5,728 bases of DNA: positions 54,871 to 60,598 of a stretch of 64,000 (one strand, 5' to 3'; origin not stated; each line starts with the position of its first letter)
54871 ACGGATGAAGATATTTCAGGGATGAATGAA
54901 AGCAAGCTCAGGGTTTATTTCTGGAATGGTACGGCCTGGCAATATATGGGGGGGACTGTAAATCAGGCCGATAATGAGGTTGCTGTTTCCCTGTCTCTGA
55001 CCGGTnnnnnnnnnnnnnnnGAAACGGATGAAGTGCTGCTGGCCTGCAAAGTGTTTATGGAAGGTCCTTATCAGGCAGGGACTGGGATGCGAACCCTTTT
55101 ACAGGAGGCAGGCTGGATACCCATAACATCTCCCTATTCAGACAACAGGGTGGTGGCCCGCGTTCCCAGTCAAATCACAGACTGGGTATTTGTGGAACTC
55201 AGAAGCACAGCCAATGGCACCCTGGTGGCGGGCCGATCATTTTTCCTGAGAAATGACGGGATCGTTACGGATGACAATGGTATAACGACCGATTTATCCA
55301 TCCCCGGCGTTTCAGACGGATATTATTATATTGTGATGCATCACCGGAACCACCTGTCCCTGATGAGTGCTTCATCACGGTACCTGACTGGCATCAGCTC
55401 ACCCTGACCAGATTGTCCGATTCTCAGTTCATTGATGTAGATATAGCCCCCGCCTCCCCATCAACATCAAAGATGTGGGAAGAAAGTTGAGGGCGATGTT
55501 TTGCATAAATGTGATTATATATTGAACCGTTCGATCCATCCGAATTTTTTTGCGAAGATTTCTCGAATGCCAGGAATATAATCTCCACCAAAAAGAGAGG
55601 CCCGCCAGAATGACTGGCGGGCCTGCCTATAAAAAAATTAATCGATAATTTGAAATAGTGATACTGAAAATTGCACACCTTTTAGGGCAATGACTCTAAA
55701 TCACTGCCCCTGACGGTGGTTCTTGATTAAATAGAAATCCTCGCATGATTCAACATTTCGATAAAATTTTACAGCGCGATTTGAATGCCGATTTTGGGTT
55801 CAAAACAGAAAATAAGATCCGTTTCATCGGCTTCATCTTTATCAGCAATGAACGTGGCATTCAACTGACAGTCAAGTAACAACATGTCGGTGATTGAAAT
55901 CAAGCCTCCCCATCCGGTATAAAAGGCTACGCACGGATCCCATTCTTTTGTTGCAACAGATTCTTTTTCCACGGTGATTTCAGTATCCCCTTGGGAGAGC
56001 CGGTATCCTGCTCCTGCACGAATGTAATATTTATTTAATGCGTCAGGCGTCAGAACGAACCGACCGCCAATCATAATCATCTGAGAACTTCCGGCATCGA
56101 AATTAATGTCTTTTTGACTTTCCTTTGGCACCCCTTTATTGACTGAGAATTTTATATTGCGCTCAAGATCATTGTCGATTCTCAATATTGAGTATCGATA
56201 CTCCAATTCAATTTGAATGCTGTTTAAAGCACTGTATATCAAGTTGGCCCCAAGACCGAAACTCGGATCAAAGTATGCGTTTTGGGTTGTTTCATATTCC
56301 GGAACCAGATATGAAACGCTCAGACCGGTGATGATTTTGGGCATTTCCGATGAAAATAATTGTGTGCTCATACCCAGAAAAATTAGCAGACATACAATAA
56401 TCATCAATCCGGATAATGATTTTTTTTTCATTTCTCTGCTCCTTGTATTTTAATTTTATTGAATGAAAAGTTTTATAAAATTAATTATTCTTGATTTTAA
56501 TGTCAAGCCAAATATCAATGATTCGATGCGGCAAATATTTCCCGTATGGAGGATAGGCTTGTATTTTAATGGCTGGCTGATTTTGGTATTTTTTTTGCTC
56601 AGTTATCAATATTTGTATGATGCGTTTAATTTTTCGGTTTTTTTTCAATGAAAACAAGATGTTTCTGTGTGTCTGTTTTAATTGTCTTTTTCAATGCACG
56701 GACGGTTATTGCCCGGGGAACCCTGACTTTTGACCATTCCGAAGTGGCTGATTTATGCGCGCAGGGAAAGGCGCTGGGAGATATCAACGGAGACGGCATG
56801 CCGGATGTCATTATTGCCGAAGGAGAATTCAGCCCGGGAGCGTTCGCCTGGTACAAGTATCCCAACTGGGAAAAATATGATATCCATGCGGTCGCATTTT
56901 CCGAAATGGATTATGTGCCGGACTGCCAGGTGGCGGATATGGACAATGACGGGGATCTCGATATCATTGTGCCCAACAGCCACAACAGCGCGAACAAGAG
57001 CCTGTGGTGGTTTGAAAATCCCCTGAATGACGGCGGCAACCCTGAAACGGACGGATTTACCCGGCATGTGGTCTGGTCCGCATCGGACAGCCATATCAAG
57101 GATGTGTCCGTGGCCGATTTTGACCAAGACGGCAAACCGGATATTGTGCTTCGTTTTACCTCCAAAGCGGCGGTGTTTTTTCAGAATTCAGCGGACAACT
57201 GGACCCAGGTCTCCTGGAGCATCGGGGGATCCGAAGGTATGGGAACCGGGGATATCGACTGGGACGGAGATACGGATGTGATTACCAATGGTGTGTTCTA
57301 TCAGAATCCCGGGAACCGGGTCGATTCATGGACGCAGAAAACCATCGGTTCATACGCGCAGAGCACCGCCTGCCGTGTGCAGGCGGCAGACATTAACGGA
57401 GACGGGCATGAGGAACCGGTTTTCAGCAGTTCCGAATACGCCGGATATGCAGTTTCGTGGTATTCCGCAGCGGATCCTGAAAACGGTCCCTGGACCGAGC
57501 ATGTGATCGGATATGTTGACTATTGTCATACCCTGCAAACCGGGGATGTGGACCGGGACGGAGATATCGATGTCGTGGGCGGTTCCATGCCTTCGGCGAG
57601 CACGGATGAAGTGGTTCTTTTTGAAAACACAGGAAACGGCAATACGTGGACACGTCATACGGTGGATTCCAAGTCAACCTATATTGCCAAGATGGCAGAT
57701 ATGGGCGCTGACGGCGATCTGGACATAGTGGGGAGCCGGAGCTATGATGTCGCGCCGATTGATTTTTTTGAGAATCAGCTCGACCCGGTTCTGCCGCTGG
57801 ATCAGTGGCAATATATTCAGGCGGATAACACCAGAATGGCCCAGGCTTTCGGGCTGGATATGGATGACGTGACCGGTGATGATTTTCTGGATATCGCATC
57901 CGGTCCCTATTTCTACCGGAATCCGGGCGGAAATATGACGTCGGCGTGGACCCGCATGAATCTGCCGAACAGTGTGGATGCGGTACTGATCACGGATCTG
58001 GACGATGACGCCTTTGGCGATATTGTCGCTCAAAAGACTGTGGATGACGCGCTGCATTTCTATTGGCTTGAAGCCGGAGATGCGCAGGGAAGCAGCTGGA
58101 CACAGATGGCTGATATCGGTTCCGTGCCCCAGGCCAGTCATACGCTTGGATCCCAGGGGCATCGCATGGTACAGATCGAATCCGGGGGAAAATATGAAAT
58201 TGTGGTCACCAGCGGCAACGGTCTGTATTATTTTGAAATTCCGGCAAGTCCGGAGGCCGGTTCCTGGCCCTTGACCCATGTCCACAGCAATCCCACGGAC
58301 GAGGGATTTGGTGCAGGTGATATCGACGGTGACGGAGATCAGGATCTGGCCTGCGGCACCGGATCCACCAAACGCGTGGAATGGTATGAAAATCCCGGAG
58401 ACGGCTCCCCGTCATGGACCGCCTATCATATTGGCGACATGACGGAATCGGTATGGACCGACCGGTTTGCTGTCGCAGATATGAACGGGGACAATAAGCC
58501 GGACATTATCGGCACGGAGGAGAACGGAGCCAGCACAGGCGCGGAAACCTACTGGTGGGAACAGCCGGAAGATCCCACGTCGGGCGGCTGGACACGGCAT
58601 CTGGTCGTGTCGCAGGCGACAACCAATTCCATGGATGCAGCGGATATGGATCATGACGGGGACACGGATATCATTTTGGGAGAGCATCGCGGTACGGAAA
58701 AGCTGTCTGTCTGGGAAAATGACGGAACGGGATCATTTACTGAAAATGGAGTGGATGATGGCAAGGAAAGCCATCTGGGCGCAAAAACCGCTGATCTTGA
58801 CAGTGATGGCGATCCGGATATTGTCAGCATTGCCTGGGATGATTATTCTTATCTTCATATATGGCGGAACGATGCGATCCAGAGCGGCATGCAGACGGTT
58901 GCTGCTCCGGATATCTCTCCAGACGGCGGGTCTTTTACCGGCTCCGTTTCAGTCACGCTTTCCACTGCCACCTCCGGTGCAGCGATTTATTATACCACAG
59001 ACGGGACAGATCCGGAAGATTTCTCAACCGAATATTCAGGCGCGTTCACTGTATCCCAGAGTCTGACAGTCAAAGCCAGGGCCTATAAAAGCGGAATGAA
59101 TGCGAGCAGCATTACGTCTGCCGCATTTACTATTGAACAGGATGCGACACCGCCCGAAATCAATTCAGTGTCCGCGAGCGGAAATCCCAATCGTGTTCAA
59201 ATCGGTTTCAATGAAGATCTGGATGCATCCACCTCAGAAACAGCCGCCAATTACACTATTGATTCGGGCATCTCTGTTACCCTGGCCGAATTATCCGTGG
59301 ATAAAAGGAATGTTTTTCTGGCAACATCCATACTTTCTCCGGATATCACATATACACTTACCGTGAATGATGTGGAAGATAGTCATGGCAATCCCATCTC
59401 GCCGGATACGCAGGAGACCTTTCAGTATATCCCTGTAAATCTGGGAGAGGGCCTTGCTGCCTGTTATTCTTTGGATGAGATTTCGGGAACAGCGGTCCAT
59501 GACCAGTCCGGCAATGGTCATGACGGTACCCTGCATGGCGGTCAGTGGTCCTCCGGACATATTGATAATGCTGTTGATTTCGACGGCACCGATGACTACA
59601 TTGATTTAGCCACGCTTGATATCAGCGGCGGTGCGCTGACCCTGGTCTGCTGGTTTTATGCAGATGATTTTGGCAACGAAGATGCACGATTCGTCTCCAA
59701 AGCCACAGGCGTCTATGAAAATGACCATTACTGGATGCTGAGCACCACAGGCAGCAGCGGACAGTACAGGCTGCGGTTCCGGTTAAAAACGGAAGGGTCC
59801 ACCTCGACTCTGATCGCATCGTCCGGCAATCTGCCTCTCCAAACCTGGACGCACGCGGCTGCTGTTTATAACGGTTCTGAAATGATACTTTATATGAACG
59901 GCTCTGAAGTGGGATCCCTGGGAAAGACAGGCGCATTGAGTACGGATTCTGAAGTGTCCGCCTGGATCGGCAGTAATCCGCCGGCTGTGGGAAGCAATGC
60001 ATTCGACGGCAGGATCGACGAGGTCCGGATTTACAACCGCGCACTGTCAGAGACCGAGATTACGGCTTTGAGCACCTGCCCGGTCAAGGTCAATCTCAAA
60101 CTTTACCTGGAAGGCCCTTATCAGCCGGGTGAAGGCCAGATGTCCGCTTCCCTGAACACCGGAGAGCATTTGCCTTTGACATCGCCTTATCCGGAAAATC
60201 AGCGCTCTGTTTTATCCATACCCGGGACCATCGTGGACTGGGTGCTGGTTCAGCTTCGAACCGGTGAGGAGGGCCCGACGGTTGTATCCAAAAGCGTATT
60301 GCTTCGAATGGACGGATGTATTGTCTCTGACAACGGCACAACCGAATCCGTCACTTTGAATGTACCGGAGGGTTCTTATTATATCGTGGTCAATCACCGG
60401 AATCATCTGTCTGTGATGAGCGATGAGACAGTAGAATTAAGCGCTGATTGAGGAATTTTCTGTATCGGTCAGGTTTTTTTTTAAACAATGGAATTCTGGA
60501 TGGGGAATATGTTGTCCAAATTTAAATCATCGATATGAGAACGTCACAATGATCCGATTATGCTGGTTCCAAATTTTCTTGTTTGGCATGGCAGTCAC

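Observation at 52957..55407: Secreted penta-haem cytochrome c fused to a large non-haem region and a surface-tag-like C-terminal domain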

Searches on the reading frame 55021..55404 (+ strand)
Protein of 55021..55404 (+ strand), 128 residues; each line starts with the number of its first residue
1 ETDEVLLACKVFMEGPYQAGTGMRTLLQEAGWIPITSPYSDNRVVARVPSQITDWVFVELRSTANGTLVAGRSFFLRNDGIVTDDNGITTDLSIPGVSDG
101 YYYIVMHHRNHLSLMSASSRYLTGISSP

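Call 13: find_homologous_proteins(query=window:55021-55404:+)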
Query window:55021-55404:+: 3 candidates shared short words with the query, none scored E <= 0.001.

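Call 19: search_protein_families(library=pfam, proteins=[window:55021-55404:+], max_evalue=10)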
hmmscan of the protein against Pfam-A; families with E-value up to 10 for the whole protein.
window:55021-55404:+ (128 aa): 0 families

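Call 20: search_protein_families(library=ncbifam, proteins=[window:55021-55404:+], max_evalue=10)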
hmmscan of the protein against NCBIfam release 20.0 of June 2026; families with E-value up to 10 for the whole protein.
window:55021-55404:+ (128 aa): 0 families

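Call 53: find_related_loci(query=A2, collection=genome_contigs, flank=6000)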
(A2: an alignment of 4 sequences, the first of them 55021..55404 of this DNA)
Query A2 (128 aa) in genome_contigs; peptide patterns used: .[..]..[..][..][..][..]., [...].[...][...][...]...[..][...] (x = any residue, [..] = any of these).
599 stretches matched a pattern (row limit reached: there are more); 581 encode a relative of the query (tblastn E <= 1e-3); the best 80 are kept; 80 distinct loci.
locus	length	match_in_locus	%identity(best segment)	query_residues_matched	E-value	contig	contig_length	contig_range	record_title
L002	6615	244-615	56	4-127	6e-44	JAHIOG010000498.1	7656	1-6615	MAG: bacterium isolate KR13_S3.mb.119 KR13_S3.mb.119_k141_463465, whole genome shotgun sequence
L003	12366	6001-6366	50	6-127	7e-33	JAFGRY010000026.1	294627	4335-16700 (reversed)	MAG: bacterium isolate Zod_Metabat.86 k87_8842763, whole genome shotgun sequence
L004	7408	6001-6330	50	10-119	6e-32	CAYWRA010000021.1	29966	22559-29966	MAG TPA_asm: uncultured bacterium isolate binchicken_co261_19 genome assembly, contig: NODE_47_length_29966_cov_6.020828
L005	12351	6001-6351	46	5-122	1e-31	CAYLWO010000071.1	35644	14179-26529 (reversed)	MAG TPA_asm: uncultured Cytophagia bacterium isolate binchicken_co66_61 genome assembly, contig: NODE_2020_length_35644_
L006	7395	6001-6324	52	10-116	2e-29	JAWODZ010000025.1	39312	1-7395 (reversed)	MAG: bacterium isolate BLK5-2.bin.76 k191_1862413, whole genome shotgun sequence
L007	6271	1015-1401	43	1-128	8e-29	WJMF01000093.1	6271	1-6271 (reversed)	MAG: candidate division KSB1 bacterium isolate Bin_298 k141_891008, whole genome shotgun sequence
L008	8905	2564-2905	47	4-118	5e-29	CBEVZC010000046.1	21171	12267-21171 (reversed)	MAG TPA_asm: uncultured bacterium isolate SRR13309658_binner23_Refined_7 genome assembly, contig: ERZ26778863.113, whole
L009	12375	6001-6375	45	9-127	1e-26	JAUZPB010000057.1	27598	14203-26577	MAG: Bacteroidota bacterium isolate bin209(16d) DJANOAMP_57, whole genome shotgun sequence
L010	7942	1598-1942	45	10-127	3e-27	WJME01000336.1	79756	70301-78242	MAG: candidate division KSB1 bacterium isolate Bin_228 k141_4881106, whole genome shotgun sequence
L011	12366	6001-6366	46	10-127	3e-26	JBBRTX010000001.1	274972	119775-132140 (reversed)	MAG: Bacteroidales bacterium isolate La2_metabat2.315 La2_metabat2.315_K_1098050L274972_cov_22.0219, whole genome shotgu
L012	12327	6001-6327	44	7-116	1e-25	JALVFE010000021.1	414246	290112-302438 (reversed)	MAG: Melioribacteraceae bacterium isolate 134-614_metabat2_scaf2bin.157 134-614_scaffold_2_c1, whole genome shotgun sequ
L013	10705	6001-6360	44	9-119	2e-25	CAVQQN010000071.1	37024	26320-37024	MAG: uncultured Ignavibacteriaceae bacterium isolate MFD01299.bin.2.218 genome assembly, contig: contig_75131, whole gen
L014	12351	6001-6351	43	6-118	8e-25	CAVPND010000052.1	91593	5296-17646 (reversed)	MAG: uncultured Ignavibacteriales bacterium isolate MFD09964.bin.4.609 genome assembly, contig: contig_67885, whole geno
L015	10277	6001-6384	38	6-127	1e-24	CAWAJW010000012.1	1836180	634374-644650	MAG: uncultured Bacteroidetes bacterium isolate MFD02416.bin.1.337 genome assembly, contig: contig_581, whole genome sho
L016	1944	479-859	40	5-123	3e-24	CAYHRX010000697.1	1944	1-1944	MAG TPA_asm: uncultured Chitinophagales bacterium isolate ERP119705_co14_37 genome assembly, contig: NODE_169397_length_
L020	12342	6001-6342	45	2-116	2e-23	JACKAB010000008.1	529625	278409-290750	MAG: Ignavibacteriales bacterium isolate HK-STAS-BACT-79 HK-STAS-BACT-79_8, whole genome shotgun sequence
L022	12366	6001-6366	42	9-128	2e-23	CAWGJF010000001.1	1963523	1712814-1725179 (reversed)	MAG: uncultured Ignavibacteriales bacterium isolate MFD05684.bin.1.68 genome assembly, contig: contig_37389, whole genom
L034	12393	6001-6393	39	5-125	2e-20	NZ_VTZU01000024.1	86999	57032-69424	Aquimarina sp. RZ0 Scaffold22_1, whole genome shotgun sequence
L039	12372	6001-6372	33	3-119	4e-20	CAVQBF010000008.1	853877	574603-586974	MAG: uncultured Ignavibacteriales bacterium isolate MFD09964.bin.1.357 genome assembly, contig: contig_27686, whole geno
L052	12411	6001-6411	36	3-127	4e-19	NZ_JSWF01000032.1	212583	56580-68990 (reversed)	Lacinutrix jangbogonensis strain PAMC 27137 ctg7180000000650, whole genome shotgun sequence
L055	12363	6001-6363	37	9-119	6e-19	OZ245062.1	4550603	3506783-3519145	MAG: Melioribacteraceae bacterium isolate c54bc8d3-2faf-4eab-afa4-792aa76a6a04 genome assembly, chromosome: 1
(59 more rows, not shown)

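Call 66: find_homologous_proteins(query=A3)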
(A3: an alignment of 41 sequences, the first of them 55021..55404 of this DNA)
Query A3 (41 sequences) (128 aa, profile of the alignment): 411 proteins with E <= 0.001 among 1259 candidates; the best 120 are listed.
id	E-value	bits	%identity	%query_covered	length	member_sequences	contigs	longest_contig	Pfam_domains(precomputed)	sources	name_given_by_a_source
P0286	8.3e-47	176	46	92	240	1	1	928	-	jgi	jgi:proline racemase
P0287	8.2e-46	173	39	95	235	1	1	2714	-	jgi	jgi:hypothetical protein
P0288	1.1e-45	173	33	93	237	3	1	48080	-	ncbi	ncbi:MAG: hypothetical protein WCE54_08640 [Ignavibacteriaceae bacterium]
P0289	2.3e-45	171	32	91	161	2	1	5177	-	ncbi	ncbi:MAG: hypothetical protein P8Z35_11595, partial [Ignavibacteriaceae bacterium]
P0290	3.4e-45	171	47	93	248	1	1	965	PF00404.25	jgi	jgi:hypothetical protein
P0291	3.5e-45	171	41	91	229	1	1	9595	-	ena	-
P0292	3.9e-45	171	42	86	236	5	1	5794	-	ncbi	-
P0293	4.8e-45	170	41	92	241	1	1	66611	-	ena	-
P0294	5.2e-45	170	40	86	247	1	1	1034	-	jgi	-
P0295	9.4e-45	169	43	95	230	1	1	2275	-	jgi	jgi:hypothetical protein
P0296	1.0e-44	169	40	84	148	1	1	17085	-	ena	-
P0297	2.1e-44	168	42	93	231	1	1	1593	-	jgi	-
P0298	3.5e-44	168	41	86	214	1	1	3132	-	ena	-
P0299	7.0e-44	167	33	92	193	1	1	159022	-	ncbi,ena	-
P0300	1.3e-43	166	44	90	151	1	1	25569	-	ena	-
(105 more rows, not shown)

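Call 73: predict_structure(alignment_id=A4)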
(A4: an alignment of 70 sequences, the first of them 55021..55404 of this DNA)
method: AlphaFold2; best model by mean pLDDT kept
length: 128 residues; sequences in the alignment: 70
mean_pLDDT: 93.3   pTM: 0.86
mean pLDDT of the five models: 93.3, 93.2, 92.8, 92.7, 92.1
residues with pLDDT >= 90: 109; 70-90: 14; 50-70: 4; < 50: 1
segments of 3 or more residues with pLDDT < 50: none
pLDDT, mean of each block of 10 residues (from residue 1): 89 82 93 97 96 98 97 97 97 95 96 96 77
secondary structure, 60 per line:
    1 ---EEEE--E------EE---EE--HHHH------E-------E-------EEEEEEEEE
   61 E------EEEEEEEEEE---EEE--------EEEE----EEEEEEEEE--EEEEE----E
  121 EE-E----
elements in order: E4-7 H26-29 E52-61 E68-77 E81-83 E92-95 E100-108 E111-115 E120-122

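Call 75: fold_search(model_id=the predicted structure, library=pdb)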
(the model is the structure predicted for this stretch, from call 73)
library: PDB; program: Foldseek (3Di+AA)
matches with E <= 10: 838; with E <= 0.001: 0
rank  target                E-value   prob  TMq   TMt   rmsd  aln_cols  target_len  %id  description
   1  4rbm                  5.7e-02  0.69  0.26  0.09  10.9        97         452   13  Porphyromonas gingivalis gingipain K (Kgp) catalytic and immunoglobulin superfamily-like domains (released 2014-10-08)
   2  6i9a_A                1.1e-01  0.82  0.27  0.10   5.6        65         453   15  Porphyromonas gingivalis gingipain K (Kgp) in complex with inhibitor KYT-36 (released 2019-03-13)
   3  5ayq_B                1.3e-01  0.38  0.29  0.30   6.3       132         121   10  Structure-based site-directed photo-crosslinking analyses of multimeric cell-adhesive interactions of VGSC beta subuni (released 2016-06-08)
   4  5xaw_A                1.7e-01  0.35  0.28  0.31   6.9       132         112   12  Parallel homodimer structures of voltage-gated sodium channel beta4 for cell-cell adhesion (released 2017-07-05)
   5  6vsv                  1.9e-01  0.35  0.31  0.33   6.9       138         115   10  Crystal structure of a disease mutant of the Voltage-gated Sodium Channel Beta 4 subunit extracellular domain (released 2020-08-26)
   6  7zoz_A                2.0e-01  0.66  0.32  0.32  10.0       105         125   10  Crystal structure of Siglec-15 in complex with Fab (released 2023-06-28)
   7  4mz3_A                2.0e-01  0.30  0.30  0.31   7.3       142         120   10  Crystal structure of the voltage-gated sodium channel beta 4 subunit extracellular domain, C131W mutant (released 2013-12-04)
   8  9np8                  2.2e-01  0.89  0.33  0.07   4.2        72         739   12  Crystal structure of the inactive conformation of a glycoside hydrolase (CapGH2b) from the GH2 family in the space group (released 2025-11-12)
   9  6ahd_D                2.4e-01  0.90  0.33  0.03   3.4        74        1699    7  The Cryo-EM Structure of Human Pre-catalytic Spliceosome (B complex) at 3.8 angstrom resolution (released 2018-11-14)
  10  5urm_A                2.5e-01  0.51  0.32  0.04   7.4       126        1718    9  Crystal structure of human BRR2 in complex with T-1206548 (released 2017-07-19)
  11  9npf_F                2.7e-01  0.84  0.33  0.07   5.2        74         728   12  Crystal structure of the inactive conformation of a glycoside hydrolase (CapGH2b) from the GH2 family in the space gro (released 2025-11-12)
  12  6u4z                  2.7e-01  0.35  0.28  0.10   4.4        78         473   17  Crystal Structure of a family 76 glycoside hydrolase from a bovine Bacteroides thetaiotaomicron strain (released 2020-04-29)
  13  4mz2                  2.7e-01  0.28  0.30  0.33   7.1       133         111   12  Crystal structure of the voltage-gated sodium channel beta 4 subunit extracellular domain (released 2013-12-04)
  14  4v4c_B                3.0e-01  0.87  0.28  0.14   3.3        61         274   16  Crystal Structure of Pyrogallol-Phloroglucinol Transhydroxylase from Pelobacter acidigallici (released 2014-07-09)
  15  2ox5_A                3.0e-01  0.35  0.26  0.30  10.8        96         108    7  The SoxYZ complex of Paracoccus pantotrophus (released 2007-05-22)
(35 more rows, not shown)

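Call 88: search_protein_families(library=pfam, proteins=[L003:4030-6633:+, L006:4132-6624:+, L010:2571-5642:+, L012:617-2860:+, L020:3094-6369:+, L039:3649-6381:+, L034:3949-6774:+, L052:3823-6783:+, L022:2668-6624:+, L055:4273-6375:+], max_evalue=0.00001)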
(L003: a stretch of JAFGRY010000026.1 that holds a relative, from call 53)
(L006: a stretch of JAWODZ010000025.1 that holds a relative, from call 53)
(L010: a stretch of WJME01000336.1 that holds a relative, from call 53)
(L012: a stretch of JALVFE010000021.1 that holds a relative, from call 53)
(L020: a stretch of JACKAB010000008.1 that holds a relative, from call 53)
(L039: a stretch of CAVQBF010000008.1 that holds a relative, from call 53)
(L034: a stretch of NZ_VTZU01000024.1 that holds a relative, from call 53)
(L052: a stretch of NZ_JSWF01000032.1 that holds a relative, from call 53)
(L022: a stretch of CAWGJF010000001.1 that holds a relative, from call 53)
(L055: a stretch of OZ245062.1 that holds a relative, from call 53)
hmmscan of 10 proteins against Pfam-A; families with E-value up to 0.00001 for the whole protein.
L003:4030-6633:+ (868 aa): 2 families
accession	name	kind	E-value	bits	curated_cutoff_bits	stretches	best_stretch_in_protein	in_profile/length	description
PF01640.23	Peptidase_C10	-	2.2e-43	149.2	26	1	202-386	5-194/194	Peptidase C10 family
PF13734.11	Inhibitor_I69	-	1e-09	39.2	25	1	37-126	1-87/98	Spi protease inhibitor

L006:4132-6624:+ (831 aa): 1 family
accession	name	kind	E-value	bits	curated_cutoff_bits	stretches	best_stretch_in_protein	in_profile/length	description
PF00082.27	Peptidase_S8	-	4.2e-40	138.3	21.8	2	447-608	156-288/288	Subtilase family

L010:2571-5642:+ (1024 aa): 1 family
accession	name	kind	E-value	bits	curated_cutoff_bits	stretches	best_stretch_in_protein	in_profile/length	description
PF00082.27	Peptidase_S8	-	1.5e-42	146.3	21.8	1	164-629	1-274/288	Subtilase family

L012:617-2860:+ (748 aa): 0 families

L020:3094-6369:+ (1092 aa): 1 family
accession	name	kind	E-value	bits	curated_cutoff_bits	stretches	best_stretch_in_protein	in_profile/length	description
PF04231.19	Endonuclease_1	-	1.1e-38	133.8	25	1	427-645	2-235/235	Endonuclease I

L039:3649-6381:+ (911 aa): 3 families
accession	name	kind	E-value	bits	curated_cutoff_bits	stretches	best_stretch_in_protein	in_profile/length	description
PF08757.17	CotH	-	5.4e-45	154.7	23.8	1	44-351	1-319/322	CotH kinase protein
PF00932.25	LTD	-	1.4e-36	125.6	34.3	2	452-565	7-108/109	Lamin Tail Domain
PF18998.6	Flg_new_2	-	1.8e-07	31.4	23.6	1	395-446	16-71/73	Divergent InlB B-repeat domain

L034:3949-6774:+ (942 aa): 1 family
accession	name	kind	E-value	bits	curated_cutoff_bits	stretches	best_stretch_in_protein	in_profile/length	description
PF16403.11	Bact_surface_Ig-like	-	8.8e-09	35.7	27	0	113-129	40-56/71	Bacterial surface protein, Ig-like domain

L052:3823-6783:+ (987 aa): 0 families

L022:2668-6624:+ (1319 aa): 4 families
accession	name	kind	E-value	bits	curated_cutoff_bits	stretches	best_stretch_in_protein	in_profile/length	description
PF01839.29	FG-GAP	-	5e-114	371.4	22.1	13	737-775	1-37/37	FG-GAP repeat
PF14312.12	FG-GAP_2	-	5.4e-40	135.8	23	1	421-469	8-49/49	FG-GAP repeat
PF13517.12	FG-GAP_3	-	2e-27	96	26.9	1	266-334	1-60/61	FG-GAP-like repeat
PF21955.1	CarG-like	-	1.6e-06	28.7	28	0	498-528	6-36/144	Carbapenem resistance protein CarG-like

L055:4273-6375:+ (701 aa): 0 families

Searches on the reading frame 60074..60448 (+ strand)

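Call 19: search_protein_families(library=pfam, proteins=[window:60074-60448:+], max_evalue=10)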
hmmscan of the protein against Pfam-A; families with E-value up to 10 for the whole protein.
window:60074-60448:+ (125 aa): 1 family
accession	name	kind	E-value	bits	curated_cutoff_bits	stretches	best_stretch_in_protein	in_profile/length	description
PF21653.3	pulA_all-beta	-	0.079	13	26.7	1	87-108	36-58/60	Pullulanase, all-beta domain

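Call 20: search_protein_families(library=ncbifam, proteins=[window:60074-60448:+], max_evalue=10)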
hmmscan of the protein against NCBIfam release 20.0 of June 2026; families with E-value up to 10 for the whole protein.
window:60074-60448:+ (125 aa): 1 family
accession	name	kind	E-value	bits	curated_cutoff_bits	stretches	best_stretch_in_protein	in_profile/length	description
NF033536.1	lasso_PqqD_Bac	exception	0.11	12.7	80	1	73-103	3-32/88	lasso peptide biosynthesis PqqD family chaperone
